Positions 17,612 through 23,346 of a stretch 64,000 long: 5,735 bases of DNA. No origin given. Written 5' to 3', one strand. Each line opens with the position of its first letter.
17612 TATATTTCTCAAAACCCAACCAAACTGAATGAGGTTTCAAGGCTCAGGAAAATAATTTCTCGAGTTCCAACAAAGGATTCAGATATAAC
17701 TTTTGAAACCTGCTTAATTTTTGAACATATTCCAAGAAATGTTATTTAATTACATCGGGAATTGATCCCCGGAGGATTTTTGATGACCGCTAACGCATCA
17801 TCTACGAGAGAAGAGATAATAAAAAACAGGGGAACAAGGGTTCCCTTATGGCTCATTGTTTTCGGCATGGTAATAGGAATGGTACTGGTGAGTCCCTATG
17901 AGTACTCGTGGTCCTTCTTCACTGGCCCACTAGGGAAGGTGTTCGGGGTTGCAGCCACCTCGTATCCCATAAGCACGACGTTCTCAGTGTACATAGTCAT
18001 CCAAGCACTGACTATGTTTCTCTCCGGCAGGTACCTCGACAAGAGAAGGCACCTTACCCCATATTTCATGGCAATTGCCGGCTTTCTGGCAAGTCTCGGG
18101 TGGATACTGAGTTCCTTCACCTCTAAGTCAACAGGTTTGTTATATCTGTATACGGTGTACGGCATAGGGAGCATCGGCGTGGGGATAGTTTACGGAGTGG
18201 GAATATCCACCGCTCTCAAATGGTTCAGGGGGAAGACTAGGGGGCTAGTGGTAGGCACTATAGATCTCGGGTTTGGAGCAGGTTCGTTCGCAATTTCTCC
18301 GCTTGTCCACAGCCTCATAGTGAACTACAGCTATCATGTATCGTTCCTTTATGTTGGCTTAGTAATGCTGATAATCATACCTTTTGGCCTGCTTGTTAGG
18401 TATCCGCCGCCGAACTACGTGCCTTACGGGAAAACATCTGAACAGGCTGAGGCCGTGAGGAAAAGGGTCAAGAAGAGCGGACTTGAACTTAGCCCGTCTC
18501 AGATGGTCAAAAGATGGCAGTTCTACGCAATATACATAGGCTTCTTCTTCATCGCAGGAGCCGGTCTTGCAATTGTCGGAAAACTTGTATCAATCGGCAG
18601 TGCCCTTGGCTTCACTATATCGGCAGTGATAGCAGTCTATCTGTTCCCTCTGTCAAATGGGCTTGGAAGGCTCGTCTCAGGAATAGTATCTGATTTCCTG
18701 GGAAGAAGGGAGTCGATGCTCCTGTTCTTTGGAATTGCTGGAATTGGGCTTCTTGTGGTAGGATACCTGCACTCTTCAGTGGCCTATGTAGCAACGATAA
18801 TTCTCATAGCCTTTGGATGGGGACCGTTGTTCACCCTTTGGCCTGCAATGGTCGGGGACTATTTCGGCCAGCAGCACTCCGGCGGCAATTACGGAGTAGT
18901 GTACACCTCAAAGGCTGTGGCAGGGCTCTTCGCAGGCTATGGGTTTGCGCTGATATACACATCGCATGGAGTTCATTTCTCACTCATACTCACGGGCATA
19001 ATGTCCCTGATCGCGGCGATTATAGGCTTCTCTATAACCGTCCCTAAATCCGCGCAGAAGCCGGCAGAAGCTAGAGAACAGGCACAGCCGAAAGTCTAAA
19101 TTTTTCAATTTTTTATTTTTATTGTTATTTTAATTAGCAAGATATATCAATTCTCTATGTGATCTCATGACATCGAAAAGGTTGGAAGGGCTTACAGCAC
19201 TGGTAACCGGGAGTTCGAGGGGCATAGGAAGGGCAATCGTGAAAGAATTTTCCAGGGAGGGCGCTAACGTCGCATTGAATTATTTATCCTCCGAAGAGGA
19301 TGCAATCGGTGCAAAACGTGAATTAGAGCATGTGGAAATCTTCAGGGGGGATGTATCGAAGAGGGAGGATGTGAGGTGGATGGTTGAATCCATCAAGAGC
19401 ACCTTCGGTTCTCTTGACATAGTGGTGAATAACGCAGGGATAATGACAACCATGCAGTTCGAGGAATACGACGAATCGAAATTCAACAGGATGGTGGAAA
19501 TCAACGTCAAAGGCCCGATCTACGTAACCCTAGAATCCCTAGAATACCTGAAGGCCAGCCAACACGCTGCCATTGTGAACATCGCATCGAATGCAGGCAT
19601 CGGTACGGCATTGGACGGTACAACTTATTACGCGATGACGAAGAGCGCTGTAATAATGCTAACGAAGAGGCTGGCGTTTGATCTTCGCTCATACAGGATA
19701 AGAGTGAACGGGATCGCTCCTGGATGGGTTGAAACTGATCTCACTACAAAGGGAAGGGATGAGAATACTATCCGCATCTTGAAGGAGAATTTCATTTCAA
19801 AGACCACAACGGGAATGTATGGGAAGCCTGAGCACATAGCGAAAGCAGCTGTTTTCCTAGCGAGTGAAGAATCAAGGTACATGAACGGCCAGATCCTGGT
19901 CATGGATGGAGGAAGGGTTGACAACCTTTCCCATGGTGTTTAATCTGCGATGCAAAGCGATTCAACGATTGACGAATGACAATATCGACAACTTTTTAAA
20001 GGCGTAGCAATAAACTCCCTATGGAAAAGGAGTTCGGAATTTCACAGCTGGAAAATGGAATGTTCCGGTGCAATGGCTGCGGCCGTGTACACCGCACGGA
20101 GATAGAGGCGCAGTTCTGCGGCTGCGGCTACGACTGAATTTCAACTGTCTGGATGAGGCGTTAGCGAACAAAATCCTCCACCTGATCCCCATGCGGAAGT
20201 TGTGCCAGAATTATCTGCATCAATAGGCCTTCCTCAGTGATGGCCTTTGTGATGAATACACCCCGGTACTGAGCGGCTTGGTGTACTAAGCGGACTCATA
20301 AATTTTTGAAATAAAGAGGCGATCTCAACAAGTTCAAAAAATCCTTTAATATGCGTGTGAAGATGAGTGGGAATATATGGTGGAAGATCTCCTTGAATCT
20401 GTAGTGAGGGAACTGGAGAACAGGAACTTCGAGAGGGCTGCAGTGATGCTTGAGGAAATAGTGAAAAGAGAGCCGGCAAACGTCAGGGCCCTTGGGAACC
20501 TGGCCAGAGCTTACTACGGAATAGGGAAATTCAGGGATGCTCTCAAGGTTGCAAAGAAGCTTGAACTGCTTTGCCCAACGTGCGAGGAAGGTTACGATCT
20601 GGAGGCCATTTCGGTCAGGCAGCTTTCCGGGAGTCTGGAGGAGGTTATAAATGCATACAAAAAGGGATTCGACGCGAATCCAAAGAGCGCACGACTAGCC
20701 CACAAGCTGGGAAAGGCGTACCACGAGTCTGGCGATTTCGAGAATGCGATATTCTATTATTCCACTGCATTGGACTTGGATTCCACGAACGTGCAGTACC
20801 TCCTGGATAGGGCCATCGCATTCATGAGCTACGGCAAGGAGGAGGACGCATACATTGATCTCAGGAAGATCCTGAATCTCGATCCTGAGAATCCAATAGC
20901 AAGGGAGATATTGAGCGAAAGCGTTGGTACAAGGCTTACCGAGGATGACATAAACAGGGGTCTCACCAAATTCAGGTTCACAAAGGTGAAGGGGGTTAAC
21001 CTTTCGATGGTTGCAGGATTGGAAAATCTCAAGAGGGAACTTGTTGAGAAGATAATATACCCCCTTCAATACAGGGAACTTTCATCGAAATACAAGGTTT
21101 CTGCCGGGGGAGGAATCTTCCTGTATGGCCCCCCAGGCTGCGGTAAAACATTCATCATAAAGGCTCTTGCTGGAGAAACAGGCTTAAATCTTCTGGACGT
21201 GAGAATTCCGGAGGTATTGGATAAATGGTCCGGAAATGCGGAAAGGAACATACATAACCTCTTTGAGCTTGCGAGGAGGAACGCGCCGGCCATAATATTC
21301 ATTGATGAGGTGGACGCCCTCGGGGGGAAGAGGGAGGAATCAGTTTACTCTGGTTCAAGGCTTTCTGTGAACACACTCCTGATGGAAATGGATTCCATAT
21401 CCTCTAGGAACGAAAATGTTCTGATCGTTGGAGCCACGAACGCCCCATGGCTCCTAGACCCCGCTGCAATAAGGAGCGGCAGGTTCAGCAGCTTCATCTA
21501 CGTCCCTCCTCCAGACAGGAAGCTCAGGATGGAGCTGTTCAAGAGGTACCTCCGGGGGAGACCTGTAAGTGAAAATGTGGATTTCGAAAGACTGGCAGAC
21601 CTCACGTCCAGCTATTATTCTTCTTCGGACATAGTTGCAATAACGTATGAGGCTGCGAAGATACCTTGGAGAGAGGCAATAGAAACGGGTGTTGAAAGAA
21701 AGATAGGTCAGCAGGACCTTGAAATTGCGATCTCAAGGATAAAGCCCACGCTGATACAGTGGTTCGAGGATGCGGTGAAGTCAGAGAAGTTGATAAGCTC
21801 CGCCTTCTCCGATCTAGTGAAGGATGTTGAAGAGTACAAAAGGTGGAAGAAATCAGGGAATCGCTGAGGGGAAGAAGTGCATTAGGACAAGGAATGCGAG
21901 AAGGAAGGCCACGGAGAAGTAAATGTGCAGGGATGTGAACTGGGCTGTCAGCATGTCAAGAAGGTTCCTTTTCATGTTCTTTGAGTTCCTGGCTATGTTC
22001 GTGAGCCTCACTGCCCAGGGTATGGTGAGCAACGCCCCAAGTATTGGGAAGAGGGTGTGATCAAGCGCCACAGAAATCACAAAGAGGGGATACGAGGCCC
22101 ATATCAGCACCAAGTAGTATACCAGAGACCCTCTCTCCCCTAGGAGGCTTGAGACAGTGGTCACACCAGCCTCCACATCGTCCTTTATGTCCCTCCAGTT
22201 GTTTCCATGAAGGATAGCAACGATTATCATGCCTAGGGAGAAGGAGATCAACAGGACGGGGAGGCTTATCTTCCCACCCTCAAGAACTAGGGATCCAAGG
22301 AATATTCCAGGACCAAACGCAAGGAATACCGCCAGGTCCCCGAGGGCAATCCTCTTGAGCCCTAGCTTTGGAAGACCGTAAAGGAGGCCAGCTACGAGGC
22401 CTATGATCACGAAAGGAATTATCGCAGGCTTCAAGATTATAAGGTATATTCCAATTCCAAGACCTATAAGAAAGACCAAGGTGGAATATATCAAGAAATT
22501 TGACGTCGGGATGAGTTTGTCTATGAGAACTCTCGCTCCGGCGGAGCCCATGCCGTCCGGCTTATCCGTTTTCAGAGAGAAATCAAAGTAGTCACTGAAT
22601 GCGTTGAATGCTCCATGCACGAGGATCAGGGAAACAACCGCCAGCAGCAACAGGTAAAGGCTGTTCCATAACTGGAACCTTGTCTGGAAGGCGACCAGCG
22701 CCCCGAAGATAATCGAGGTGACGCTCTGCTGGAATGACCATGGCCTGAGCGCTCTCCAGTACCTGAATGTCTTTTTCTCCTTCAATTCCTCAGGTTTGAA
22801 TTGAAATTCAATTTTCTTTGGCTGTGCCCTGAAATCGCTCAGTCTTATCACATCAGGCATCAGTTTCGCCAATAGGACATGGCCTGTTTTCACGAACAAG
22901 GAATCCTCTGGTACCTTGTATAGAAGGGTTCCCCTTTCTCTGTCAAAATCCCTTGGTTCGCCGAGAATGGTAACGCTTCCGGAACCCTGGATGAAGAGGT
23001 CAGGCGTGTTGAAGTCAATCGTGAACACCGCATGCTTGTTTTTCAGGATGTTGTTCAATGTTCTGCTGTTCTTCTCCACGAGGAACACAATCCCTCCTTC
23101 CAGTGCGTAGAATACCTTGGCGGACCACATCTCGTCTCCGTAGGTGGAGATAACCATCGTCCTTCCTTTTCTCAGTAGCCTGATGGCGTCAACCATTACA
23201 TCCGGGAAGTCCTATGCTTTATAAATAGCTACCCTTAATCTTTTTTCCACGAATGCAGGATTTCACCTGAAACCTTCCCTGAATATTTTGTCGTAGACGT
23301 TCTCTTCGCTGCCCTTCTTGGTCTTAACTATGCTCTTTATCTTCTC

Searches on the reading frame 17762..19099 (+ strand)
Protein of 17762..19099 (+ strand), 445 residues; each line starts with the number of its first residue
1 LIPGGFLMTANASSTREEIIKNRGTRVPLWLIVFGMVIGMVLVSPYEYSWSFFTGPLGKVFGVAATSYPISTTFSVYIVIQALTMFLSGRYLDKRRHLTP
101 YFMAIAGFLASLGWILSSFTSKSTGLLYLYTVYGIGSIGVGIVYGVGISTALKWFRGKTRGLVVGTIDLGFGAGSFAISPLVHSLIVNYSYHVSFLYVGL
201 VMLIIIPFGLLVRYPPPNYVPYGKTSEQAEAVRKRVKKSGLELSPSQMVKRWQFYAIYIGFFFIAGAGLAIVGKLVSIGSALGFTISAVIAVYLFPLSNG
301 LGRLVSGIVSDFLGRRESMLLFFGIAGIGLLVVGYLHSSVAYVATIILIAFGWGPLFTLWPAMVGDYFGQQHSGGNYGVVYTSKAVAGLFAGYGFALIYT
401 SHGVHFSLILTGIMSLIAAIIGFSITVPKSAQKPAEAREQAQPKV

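Call 69: search_protein_families(library=pfam, proteins=[window:17762-19099:+], max_evalue=0.001)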
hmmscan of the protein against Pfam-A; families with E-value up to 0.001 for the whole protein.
window:17762-19099:+ (445 aa): 1 family
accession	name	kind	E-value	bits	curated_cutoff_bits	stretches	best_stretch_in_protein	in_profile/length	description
PF07690.21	MFS_1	-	1.4e-38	133.2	33.4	3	136-391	95-346/347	Major Facilitator Superfamily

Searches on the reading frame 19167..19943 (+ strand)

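Call 69: search_protein_families(library=pfam, proteins=[window:19167-19943:+], max_evalue=0.001)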
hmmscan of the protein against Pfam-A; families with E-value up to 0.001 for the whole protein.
window:19167-19943:+ (258 aa): 5 families
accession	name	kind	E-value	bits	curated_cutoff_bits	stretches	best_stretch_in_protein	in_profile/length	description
PF13561.12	adh_short_C2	-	7.2e-57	193.1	27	1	17-249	5-234/236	Enoyl-(Acyl carrier protein) reductase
PF00106.31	adh_short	-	1.5e-50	171.8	26.6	1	10-199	2-193/195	short chain dehydrogenase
PF08659.16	KR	-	4.7e-11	43.4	22.6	1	10-155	2-150/180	KR domain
PF23441.1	SDR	-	4.4e-06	26.7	27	1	95-249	104-254/258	SDR-like rossmann domain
PF01370.27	Epimerase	-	0.00017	21.5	20.9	0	11-145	1-119/240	NAD dependent epimerase/dehydratase family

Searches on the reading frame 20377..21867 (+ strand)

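Call 69: search_protein_families(library=pfam, proteins=[window:20377-21867:+], max_evalue=0.001)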
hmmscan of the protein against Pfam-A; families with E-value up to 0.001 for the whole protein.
window:20377-21867:+ (496 aa): 23 families
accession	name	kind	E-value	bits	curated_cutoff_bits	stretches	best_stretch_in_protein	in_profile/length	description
PF00004.35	AAA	-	2.4e-38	132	21.2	1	247-377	1-130/131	ATPase family associated with various cellular activities (AAA)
PF14559.12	TPR_19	-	1.2e-14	54.8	25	1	13-64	2-53/68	Tetratricopeptide repeat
PF07719.23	TPR_2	-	1.8e-13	49.9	27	1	106-138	2-34/34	Tetratricopeptide repeat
PF13428.12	TPR_14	-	1.4e-12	47.4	23.5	0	9-45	8-44/44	Tetratricopeptide repeat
PF00515.34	TPR_1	-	6e-12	45.3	27.8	1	111-138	7-34/34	Tetratricopeptide repeat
PF13432.12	TPR_16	-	1.3e-10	41.9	32.7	1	12-61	7-56/65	Tetratricopeptide repeat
PF13431.12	TPR_17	-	1.8e-10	40.7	24.4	0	93-125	1-33/34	Tetratricopeptide repeat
PF13414.12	TPR_11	-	4.7e-10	39.4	26.8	2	112-150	1-39/42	TPR repeat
PF13181.12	TPR_8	-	9.8e-10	38.3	25.7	1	105-137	1-33/34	Tetratricopeptide repeat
PF13424.12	TPR_12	-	5.4e-09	36.6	30.1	1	87-135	26-75/77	Tetratricopeptide repeat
PF13371.12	TPR_9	-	1.8e-07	31.5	35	0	113-178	3-68/73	Tetratricopeptide repeat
PF23914.1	TPR_CcmH_CycH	-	1.2e-06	28.9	42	0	9-67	94-152/158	Cytochrome c-type biogenesis protein H TPR domain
PF13176.12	TPR_7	-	2.6e-06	27.5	27.9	0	109-135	3-29/36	Tetratricopeptide repeat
PF01637.24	ATPase_2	-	1.9e-05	25.1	33.2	0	247-265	23-41/225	ATPase domain predominantly from Archaea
PF05496.18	RuvB_N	-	9.7e-05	22.6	27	1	244-326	33-107/159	Holliday junction DNA helicase RuvB P-loop domain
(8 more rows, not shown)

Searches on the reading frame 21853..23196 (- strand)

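Call 69: search_protein_families(library=pfam, proteins=[window:21853-23196:-], max_evalue=0.001)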
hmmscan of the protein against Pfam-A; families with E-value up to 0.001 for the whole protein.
window:21853-23196:- (447 aa): 1 family
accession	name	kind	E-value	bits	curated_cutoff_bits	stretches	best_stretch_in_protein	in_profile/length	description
PF01040.23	UbiA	-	4.3e-26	92.1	34.2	1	162-412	5-243/250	UbiA prenyltransferase family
